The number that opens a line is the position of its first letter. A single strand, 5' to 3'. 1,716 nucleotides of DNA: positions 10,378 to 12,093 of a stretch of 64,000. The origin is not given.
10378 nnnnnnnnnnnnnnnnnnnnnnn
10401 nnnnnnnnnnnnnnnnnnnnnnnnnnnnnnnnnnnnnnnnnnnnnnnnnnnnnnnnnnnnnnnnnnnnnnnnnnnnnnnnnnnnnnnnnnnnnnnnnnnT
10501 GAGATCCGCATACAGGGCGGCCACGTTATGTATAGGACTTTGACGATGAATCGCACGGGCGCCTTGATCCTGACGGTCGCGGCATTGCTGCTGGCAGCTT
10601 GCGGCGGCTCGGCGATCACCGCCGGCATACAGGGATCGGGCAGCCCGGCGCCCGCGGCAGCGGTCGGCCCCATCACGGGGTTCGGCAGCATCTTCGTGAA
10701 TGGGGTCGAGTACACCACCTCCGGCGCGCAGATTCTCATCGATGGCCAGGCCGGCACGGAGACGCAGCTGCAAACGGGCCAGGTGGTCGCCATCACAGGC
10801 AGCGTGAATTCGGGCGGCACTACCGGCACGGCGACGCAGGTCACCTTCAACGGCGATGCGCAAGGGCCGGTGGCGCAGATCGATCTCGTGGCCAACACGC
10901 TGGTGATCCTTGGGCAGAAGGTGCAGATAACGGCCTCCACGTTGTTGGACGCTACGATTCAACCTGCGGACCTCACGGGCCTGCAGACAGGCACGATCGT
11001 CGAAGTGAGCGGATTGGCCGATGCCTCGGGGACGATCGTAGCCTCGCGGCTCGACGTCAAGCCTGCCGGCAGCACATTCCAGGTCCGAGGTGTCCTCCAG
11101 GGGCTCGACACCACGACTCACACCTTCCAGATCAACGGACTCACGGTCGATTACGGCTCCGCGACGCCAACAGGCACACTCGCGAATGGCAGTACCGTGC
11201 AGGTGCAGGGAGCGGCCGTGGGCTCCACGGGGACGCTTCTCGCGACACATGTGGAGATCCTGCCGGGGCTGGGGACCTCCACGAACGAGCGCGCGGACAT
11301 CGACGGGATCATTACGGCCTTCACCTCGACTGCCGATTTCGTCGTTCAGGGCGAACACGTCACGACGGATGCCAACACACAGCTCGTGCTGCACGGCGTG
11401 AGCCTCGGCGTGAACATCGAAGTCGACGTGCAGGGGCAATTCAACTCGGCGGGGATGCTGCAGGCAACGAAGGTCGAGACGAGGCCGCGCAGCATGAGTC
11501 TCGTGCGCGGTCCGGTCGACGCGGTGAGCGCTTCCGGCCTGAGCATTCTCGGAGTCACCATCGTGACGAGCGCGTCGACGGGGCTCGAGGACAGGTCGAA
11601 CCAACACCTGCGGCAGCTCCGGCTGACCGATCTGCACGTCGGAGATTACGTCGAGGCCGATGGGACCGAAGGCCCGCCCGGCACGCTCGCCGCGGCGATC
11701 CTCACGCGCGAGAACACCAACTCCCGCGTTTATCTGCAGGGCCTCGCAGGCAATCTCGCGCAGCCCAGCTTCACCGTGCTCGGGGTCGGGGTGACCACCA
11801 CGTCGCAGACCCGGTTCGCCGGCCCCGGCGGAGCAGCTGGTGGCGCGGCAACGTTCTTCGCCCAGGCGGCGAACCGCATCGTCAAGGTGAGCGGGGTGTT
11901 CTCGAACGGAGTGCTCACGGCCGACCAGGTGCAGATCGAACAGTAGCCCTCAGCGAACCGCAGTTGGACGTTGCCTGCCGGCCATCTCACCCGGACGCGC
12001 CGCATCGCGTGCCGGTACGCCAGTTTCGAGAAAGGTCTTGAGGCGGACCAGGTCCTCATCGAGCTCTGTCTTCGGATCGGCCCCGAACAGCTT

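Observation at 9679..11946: Uncharacterised two-gene cassette (HTH-like protein + six-module repeat lipoprotein) present twice in the window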

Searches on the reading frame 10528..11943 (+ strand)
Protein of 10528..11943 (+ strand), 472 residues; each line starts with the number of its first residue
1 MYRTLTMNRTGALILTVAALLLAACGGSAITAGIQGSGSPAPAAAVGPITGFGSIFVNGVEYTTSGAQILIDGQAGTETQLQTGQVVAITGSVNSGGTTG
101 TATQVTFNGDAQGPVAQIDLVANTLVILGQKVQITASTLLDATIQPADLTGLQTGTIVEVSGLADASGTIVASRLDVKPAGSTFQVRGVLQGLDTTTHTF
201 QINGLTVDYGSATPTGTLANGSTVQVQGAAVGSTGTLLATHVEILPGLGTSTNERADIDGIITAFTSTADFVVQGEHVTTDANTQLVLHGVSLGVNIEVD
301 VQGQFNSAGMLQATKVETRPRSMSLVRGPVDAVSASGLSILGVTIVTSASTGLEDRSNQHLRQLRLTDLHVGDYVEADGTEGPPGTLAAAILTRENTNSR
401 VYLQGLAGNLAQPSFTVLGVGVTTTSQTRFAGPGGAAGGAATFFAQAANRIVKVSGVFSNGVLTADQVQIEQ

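Call 5: search_protein_families(library=pfam, proteins=[window:10528-11943:+], max_evalue=0.1)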
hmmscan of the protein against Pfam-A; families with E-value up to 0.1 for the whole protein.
window:10528-11943:+ (472 aa): 3 families
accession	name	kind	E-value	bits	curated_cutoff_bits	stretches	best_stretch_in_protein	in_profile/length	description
PF18914.6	DUF5666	-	8.3e-49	164.2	27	6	112-174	1-58/60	Domain of unknown function (DUF5666)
PF14481.13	Fimbrial_PilY2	-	0.0055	16.7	25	0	111-167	7-60/75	Type 4 fimbrial biogenesis protein PilY2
PF22062.2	DPOA2_OB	-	0.021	15.3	27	1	54-99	56-100/109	DNA polymerase alpha subunit B, OB domain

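Call 22: search_protein_families(library=ncbifam, proteins=[window:10528-11943:+], max_evalue=0.1)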
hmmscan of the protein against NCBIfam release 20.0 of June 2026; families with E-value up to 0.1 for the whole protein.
window:10528-11943:+ (472 aa): 0 families

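Call 24: search_solved_structures(query=window:10528-11943:+, max_evalue=10, show_alignments=2)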
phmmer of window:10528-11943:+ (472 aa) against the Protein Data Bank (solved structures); distinct sequences matched with E-value up to 10: 1.
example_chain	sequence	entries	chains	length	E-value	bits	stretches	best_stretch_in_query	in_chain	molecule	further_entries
2l48_A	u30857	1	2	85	1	11.4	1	227-279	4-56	N-acetylmuramoyl-L-alanine amidase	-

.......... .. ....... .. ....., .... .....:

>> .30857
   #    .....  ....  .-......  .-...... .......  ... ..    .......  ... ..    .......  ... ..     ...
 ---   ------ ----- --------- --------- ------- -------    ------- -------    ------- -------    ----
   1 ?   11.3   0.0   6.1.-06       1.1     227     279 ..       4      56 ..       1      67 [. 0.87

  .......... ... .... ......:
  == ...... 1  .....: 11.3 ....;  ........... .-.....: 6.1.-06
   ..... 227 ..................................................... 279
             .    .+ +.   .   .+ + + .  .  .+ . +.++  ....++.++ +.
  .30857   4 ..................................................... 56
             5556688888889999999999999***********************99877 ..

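Call 26: find_homologous_proteins(query=window:10528-11943:+)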
Query window:10528-11943:+ (472 aa): 602 proteins with E <= 0.001 among 8000 candidates; the best 120 are listed.
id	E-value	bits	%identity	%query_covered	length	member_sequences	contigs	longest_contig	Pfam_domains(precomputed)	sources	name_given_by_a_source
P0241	8.7e-267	903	93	100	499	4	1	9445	PF18914.7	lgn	-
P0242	6.7e-251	851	88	99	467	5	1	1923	PF18914.7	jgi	jgi:hypothetical protein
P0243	1.3e-246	836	88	99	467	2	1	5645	PF18914.7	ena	-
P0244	1.4e-217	741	79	99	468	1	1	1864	PF18914.7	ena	-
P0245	4.6e-216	736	78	99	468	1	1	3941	PF18914.7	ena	-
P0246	1.1e-213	728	77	99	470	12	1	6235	PF18914.7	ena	-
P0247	2.7e-213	727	77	99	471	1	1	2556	PF18914.7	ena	-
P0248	7.6e-212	722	77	99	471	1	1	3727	PF18914.7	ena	-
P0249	1.5e-210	718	74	98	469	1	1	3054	PF18914.7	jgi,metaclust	metaclust:\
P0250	2.1e-209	714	74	99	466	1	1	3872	PF18914.7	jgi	jgi:hypothetical protein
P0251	8.0e-204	695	73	99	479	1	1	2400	PF18914.7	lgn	-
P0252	1.1e-201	688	71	100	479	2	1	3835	PF18914.7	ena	-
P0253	1.1e-194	665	70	100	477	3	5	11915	PF18914.7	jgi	jgi:Domain of unknown function (DUF5666)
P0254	9.5e-183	626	66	99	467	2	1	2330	PF18914.7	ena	-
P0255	2.3e-182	625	66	99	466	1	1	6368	PF18914.7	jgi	jgi:hypothetical protein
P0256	3.4e-181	621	65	99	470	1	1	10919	PF18914.7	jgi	jgi:hypothetical protein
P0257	1.8e-180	619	66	99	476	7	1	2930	PF18914.7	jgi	jgi:hypothetical protein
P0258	8.0e-180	616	66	99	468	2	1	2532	PF18914.7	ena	-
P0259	7.5e-179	613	65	100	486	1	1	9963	PF18914.7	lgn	-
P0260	9.2e-179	613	67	96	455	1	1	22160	PF18914.7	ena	-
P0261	1.6e-177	609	64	99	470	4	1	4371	PF18914.7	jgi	jgi:hypothetical protein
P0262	2.0e-176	605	64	97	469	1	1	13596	PF18914.7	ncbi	-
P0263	1.3e-175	602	64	99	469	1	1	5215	PF18914.7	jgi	jgi:hypothetical protein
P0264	1.4e-175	602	65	99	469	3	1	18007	PF18914.7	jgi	jgi:hypothetical protein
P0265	1.5e-175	602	65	97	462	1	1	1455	PF18914.7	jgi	jgi:Domain of unknown function (DUF5666)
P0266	2.3e-175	602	64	99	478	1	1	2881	PF18914.7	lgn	-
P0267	2.5e-175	602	64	99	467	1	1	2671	PF18914.7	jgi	jgi:Domain of unknown function (DUF5666)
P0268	6.1e-175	600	64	99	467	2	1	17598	PF18914.7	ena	-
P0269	1.1e-174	600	64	99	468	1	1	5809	PF18914.7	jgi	jgi:hypothetical protein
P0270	2.1e-174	599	65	97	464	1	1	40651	PF18914.7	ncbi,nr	ncbi:MAG: hypothetical protein JWO04_4390 [Gammaproteobacteria bacterium]|nr:hypothetical protein [G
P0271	3.8e-174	598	65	97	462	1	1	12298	PF18914.7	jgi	jgi:hypothetical protein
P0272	8.6e-174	596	64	98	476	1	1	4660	PF18914.7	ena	-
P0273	1.2e-173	596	64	99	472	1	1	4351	PF18914.7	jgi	jgi:hypothetical protein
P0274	1.9e-173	595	64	99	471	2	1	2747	PF18914.7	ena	-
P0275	2.8e-173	595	64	99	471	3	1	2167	PF18914.7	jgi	jgi:hypothetical protein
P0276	3.0e-173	595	65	98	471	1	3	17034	PF18914.7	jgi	jgi:hypothetical protein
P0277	5.0e-173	594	64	99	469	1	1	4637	PF18914.7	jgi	jgi:hypothetical protein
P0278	2.9e-172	591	64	99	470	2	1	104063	PF18914.7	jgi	-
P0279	3.0e-172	591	64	98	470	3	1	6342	PF18914.7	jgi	jgi:hypothetical protein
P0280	3.1e-172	591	63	99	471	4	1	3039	PF18914.7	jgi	jgi:hypothetical protein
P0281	4.6e-172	591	62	99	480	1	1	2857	PF18914.7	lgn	-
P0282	1.3e-171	589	64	96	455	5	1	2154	PF18914.7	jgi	-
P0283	4.8e-171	587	65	95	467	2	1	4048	PF18914.7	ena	-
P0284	2.2e-170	585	61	99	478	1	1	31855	PF18914.7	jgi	jgi:hypothetical protein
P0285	2.5e-170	585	63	99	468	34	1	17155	PF18914.7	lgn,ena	-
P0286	7.5e-170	584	62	99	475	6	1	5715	PF18914.7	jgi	-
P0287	5.2e-169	581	62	99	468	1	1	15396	PF18914.7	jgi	jgi:hypothetical protein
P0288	1.0e-168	580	62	100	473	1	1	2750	PF18914.7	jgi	jgi:hypothetical protein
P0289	2.4e-168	579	63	99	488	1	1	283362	PF18914.7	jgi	jgi:Domain of unknown function (DUF5666)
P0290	4.2e-168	578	62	100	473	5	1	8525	PF18914.7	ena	-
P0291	7.6e-168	577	61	99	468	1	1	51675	PF18914.7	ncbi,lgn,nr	ncbi:MAG: hypothetical protein JWN85_811 [Gammaproteobacteria bacterium]|nr:hypothetical protein [Ga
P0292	1.3e-167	576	62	95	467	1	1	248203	PF18914.7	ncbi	ncbi:MAG: DUF5666 domain-containing protein [Steroidobacteraceae bacterium]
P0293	2.7e-167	575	62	99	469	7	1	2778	PF18914.7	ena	-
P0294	7.0e-167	574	61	96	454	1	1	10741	PF18914.7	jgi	jgi:hypothetical protein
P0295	1.0e-166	573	63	99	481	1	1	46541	PF18914.7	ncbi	-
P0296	1.5e-166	573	62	97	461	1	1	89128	PF18914.7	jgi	jgi:Domain of unknown function (DUF5666)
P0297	2.1e-166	572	62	94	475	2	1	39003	PF18914.7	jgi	-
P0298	1.4e-165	569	63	99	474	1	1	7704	PF18914.7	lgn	-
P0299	3.4e-165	568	62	100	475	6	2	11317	PF18914.7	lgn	-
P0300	3.9e-165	568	60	99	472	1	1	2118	PF18914.7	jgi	jgi:Domain of unknown function (DUF5666)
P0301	2.9e-161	555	62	98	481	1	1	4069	PF18914.7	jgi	jgi:hypothetical protein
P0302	6.0e-161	554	61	96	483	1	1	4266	PF18914.7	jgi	jgi:hypothetical protein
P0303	4.8e-160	551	60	98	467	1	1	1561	PF18914.7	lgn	-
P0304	1.4e-158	546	61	96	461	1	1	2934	PF18914.7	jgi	jgi:hypothetical protein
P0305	3.3e-158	545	61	96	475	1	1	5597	PF18914.7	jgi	-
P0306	2.8e-157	542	62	93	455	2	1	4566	PF18914.7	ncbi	-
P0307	6.9e-157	541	61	96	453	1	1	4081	PF18914.7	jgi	-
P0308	1.6e-155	536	58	100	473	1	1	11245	PF18914.7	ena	-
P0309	2.8e-154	532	59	95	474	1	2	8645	PF18914.7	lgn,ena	-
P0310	6.5e-151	521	58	94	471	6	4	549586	PF18914.7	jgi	jgi:hypothetical protein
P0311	2.6e-150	519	57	100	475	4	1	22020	PF18914.7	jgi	jgi:hypothetical protein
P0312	1.5e-149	517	58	94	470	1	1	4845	PF18914.7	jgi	-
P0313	6.3e-145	501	57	100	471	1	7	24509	PF18914.7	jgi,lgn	jgi:hypothetical protein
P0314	1.3e-144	500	55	99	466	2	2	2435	PF18914.7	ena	-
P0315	1.4e-144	500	54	99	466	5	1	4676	PF18914.7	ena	-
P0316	1.6e-143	497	56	93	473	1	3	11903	PF18914.7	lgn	-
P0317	1.0e-142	494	57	93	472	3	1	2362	PF18914.7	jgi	-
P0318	2.3e-142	493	56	93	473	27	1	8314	PF18914.7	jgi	jgi:hypothetical protein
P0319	5.0e-142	492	55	99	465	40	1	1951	PF18914.7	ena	-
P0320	5.3e-142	492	54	99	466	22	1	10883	PF18914.7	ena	-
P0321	6.9e-142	491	54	99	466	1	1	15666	PF18914.7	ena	-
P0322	8.0e-142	491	54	98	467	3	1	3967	PF18914.7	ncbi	-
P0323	1.2e-141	491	54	99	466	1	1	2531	PF18914.7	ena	-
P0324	1.4e-141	490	54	99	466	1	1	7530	PF18914.7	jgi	jgi:hypothetical protein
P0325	2.5e-141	490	54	99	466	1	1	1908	PF18914.7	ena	-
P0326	2.6e-141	489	55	100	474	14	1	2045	PF18914.7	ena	-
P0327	3.7e-141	489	54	99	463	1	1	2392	PF18914.7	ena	-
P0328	6.7e-141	488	54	99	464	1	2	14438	PF18914.7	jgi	jgi:hypothetical protein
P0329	1.5e-140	487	54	99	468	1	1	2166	PF18914.7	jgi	jgi:hypothetical protein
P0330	8.1e-140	485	54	99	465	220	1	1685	PF18914.7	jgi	-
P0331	1.3e-139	484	54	100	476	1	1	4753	PF18914.7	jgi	jgi:hypothetical protein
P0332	2.0e-139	483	53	97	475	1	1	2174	PF18914.7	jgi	jgi:hypothetical protein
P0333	9.1e-139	481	54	99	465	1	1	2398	PF18914.7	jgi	jgi:hypothetical protein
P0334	2.3e-138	480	53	95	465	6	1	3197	PF18914.7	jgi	jgi:hypothetical protein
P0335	3.0e-138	479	53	99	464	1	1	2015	PF18914.7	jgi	jgi:hypothetical protein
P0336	3.2e-138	479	55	99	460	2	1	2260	PF18914.7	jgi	jgi:Domain of unknown function (DUF5666)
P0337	3.4e-138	479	60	85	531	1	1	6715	PF18914.7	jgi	jgi:hypothetical protein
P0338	1.4e-137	477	53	99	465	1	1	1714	PF18914.7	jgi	jgi:hypothetical protein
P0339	2.7e-137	476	54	95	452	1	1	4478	PF18914.7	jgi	jgi:hypothetical protein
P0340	6.1e-137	475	53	99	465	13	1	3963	PF18914.7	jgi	jgi:hypothetical protein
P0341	7.1e-137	475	52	100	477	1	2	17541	PF18914.7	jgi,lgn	jgi:hypothetical protein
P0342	7.2e-136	472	53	99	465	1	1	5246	PF18914.7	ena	-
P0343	9.6e-136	471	53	99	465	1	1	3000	PF18914.7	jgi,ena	-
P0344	1.2e-135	471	51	99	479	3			PF18914.7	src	-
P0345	4.1e-135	469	52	99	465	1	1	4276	PF18914.7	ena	-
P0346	6.4e-135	468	59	86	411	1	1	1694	PF18914.7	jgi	jgi:hypothetical protein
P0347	8.5e-135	468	52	99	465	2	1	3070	PF18914.7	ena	-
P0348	8.7e-135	468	54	96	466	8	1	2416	PF18914.7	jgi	-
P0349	4.0e-134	466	53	99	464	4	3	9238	PF18914.7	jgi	jgi:hypothetical protein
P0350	8.0e-134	465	52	100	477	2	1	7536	PF18914.7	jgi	-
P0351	1.0e-133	464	53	98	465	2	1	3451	PF18914.7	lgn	-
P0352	1.1e-133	464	52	93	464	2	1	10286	PF18914.7,PF01336.32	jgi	-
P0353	1.3e-133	464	53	99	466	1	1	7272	PF18914.7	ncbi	-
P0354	2.3e-133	463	53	99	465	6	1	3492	PF18914.7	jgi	-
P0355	3.3e-133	463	52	100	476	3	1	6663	PF18914.7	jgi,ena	-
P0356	5.9e-133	462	54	99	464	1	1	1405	PF18914.7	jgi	jgi:hypothetical protein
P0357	6.6e-133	462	52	100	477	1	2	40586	PF18914.7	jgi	jgi:uncharacterized protein DUF5666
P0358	7.7e-133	462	52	96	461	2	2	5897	PF18914.7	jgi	-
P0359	8.1e-133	462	52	96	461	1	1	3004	PF18914.7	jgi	jgi:hypothetical protein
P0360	1.1e-132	461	51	96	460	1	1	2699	PF18914.7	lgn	-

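Call 35: predict_structure(alignment_id=A3)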
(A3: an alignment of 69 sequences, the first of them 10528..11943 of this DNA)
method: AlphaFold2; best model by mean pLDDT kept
length: 472 residues; sequences in the alignment: 69
mean_pLDDT: 85.0   pTM: 0.79
mean pLDDT of the five models: 85.0, 82.4, 81.5, 77.1, 75.4
residues with pLDDT >= 90: 267; 70-90: 157; 50-70: 10; < 50: 38
segments of 3 or more residues with pLDDT < 50: 1-38
pLDDT, mean of each block of 10 residues (from residue 1): 35 44 32 41 89 82 91 90 92 85 93 92 88 89 86 93 90 93 88 94 89 89 88 83 80 88 94 91 88 90 90 89 88 92 88 84 81 93 88 88 93 95 96 83 91 93 94 75
secondary structure, 60 per line:
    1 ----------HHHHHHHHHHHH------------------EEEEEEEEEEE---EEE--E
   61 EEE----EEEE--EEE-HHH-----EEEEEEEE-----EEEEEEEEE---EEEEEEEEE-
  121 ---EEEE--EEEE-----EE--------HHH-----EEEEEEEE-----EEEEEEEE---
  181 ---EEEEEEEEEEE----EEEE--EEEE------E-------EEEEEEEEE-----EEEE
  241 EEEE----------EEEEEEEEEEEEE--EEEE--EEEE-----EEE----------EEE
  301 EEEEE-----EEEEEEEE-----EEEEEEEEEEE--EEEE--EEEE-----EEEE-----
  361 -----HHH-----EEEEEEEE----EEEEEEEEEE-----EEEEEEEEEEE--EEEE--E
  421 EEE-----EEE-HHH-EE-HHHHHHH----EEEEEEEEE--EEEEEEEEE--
elements in order: H11-22 E41-51 E55-57 E60-63 E68-71 E74-76 E86-93 E99-107 E111-119 E124-127 E130-133 E157-164 E170-177 E184-194 E199-202 E205-208 E223-231 E237-244 E255-267 E270-273 E276-279 E285-287 E298-305 E311-318 E324-334 E337-340 E343-346 E352-355 E374-381 E386-395 E401-411 E414-417 E420-423 E429-431 H440-446 E451-459 E462-470

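Call 39: fold_search(model_id=the predicted structure, library=pdb)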
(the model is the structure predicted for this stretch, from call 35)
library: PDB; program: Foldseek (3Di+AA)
matches with E <= 10: 672; with E <= 0.001: 2
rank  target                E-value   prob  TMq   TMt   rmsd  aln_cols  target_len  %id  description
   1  7zhh_A                5.0e-07  1.00  0.15  0.25  16.6       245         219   16  Complex structure of drosophila Unr CSD789 and a poly(A) RNA sequence (released 2022-12-07)
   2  7zhr_A                6.9e-06  1.00  0.16  0.27  16.7       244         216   14  Complex structure of drosophila Unr CSD789 and pAbp RRM3 (released 2022-12-07)
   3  6y6e                  1.2e-03  0.77  0.11  0.20  18.0       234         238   14  drosophila Unr CSD456 (released 2020-07-29)
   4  9djt_B                1.2e-03  0.13  0.10  0.07  23.0       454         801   10  Ternary complex structure of Cereblon-DDB1 bound to WIZ(ZF7) and the molecular glue WIZ-5 (released 2024-11-27)
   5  6y6m_MODEL_1_A        2.7e-03  0.96  0.13  0.31  12.3       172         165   17  solution structure of cold-shock domain 1 and 2 of drosophila Upstream of N-Ras (Unr) (released 2020-07-29)
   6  7yny_C                3.2e-03  0.30  0.14  0.18  17.5       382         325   12  Crystal structure of baculovirus LEF-3 from Helicoverpa armigera nucleopolyhedrovirus (released 2023-01-25)
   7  7ypo_A                7.0e-03  0.18  0.12  0.16  18.8       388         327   10  Cryo-EM structure of baculovirus LEF-3 in complex with ssDNA (released 2023-01-25)
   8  6ue5_B                7.0e-03  0.08  0.09  0.07  22.4       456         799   10  Crystal structure of full-length human DCAF15-DDB1-deltaPBP-DDA1-RBM39 in complex with 4-(aminomethyl)-N-(3-cyano-4-me (released 2019-12-18)
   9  8tlt_F                1.0e-02  0.93  0.12  0.13   8.9       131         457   12  Cryo-EM structure of Rev1(deltaN)-Polzeta-DNA-dCTP complex (released 2024-05-15)
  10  9j6k_A                1.2e-02  0.05  0.09  0.06  24.9       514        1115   11  HBx complexed with DDB1 (released 2025-06-04)
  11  8ez6_A                1.4e-02  1.00  0.11  0.65   3.1        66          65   26  The DBC1/SIRT1 Interaction is Choreographed by Post-translational Modification (released 2024-03-27)
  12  5dfm_B                1.8e-02  0.98  0.12  0.11   5.7       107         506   17  Structure of Tetrahymena telomerase p19 fused to MBP (released 2015-10-28)
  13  8tl6_A                1.9e-02  0.07  0.10  0.07  22.3       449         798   10  Cryo-EM structure of DDB1deltaB-DDA1-DCAF5 (released 2024-04-03)
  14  3f8t                  2.0e-02  0.99  0.12  0.12   5.5        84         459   20  Crystal structure analysis of a full-length MCM homolog from Methanopyrus kandleri (released 2009-03-03)
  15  9q22_A                2.5e-02  0.06  0.10  0.07  23.7       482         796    8  Crystal structure of ternary complex Helios-ZF2:I-19:CRBN:DDB1 (released 2025-10-01)
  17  3tdq_A                3.2e-02  1.00  0.14  0.67   2.7        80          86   16  Crystal structure of a fimbrial biogenesis protein PilY2 (PilY2_PA4555) from Pseudomonas aeruginosa PAO1 at 2.10 A res (released 2011-08-31)
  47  3tdq_B                1.0e-01  1.00  0.12  0.68   2.5        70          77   18  Crystal structure of a fimbrial biogenesis protein PilY2 (PilY2_PA4555) from Pseudomonas aeruginosa PAO1 at 2.10 A res (released 2011-08-31)
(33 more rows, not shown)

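Call 56: search_protein_families(library=padloc, proteins=[window:10528-11943:+], max_evalue=0.01)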
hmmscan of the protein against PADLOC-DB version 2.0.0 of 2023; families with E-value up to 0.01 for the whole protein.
window:10528-11943:+ (472 aa): 0 families

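Call 57: search_protein_families(library=phrogs, proteins=[window:10528-11943:+], max_evalue=0.01)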
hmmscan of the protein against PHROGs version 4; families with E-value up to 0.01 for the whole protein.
window:10528-11943:+ (472 aa): 0 families

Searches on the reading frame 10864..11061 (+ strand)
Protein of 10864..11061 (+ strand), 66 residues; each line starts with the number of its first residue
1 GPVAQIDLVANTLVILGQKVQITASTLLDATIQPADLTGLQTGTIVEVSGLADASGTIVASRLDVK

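Call 64: search_solved_structures(query=A4, max_evalue=10, show_alignments=3)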
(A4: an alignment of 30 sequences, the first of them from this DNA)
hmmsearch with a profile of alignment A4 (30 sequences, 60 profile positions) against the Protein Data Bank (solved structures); distinct sequences matched with E-value up to 10: 15.
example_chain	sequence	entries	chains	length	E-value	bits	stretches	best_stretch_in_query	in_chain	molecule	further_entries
4xhp_A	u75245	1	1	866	0.032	17.5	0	20-57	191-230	ParM hybrid fusion protein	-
4b9f_A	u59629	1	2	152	0.19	15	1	12-54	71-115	CELLULOSOMAL-SCAFFOLDING PROTEIN A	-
1nbc_A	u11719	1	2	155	0.2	15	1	12-54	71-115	CELLULOSOMAL SCAFFOLDING PROTEIN A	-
4jo5_A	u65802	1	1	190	0.27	14.6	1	12-54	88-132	Cellulosome anchoring protein cohesin region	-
6nmv_L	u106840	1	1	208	0.78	13.1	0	9-33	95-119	Fab 218 anti-SIRP-alpha antibody Variable Light Chain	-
9mh4_A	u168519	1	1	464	0.85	13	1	6-46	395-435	Bifunctional protein GlmU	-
4glr_I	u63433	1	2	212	1.1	12.6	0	9-33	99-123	anti-ptau light chain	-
3twd_A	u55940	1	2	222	1.2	12.5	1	14-46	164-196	Bifunctional protein glmU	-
8bl3_A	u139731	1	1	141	1.6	12.1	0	23-49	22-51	scIg12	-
1mjx_A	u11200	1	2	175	1.7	12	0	38-56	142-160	INORGANIC PYROPHOSPHATASE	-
9flz_A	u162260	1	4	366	1.9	11.9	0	16-47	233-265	alcohol dehydrogenase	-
4aa7_A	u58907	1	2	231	2.1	11.7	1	14-46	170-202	BIFUNCTIONAL PROTEIN GLMU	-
8bl6_A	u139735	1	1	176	3.5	11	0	23-49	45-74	dIG14-scdim-EF62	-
6m5z_A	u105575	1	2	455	3.7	10.9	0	6-29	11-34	GH30 Xylanase C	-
8cu9_A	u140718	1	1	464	6.5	10.1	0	6-46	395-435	Bifunctional UDP-N-acetylglucosamine diphosphorylase/glucosamine-1-phosphate N-acetyltrans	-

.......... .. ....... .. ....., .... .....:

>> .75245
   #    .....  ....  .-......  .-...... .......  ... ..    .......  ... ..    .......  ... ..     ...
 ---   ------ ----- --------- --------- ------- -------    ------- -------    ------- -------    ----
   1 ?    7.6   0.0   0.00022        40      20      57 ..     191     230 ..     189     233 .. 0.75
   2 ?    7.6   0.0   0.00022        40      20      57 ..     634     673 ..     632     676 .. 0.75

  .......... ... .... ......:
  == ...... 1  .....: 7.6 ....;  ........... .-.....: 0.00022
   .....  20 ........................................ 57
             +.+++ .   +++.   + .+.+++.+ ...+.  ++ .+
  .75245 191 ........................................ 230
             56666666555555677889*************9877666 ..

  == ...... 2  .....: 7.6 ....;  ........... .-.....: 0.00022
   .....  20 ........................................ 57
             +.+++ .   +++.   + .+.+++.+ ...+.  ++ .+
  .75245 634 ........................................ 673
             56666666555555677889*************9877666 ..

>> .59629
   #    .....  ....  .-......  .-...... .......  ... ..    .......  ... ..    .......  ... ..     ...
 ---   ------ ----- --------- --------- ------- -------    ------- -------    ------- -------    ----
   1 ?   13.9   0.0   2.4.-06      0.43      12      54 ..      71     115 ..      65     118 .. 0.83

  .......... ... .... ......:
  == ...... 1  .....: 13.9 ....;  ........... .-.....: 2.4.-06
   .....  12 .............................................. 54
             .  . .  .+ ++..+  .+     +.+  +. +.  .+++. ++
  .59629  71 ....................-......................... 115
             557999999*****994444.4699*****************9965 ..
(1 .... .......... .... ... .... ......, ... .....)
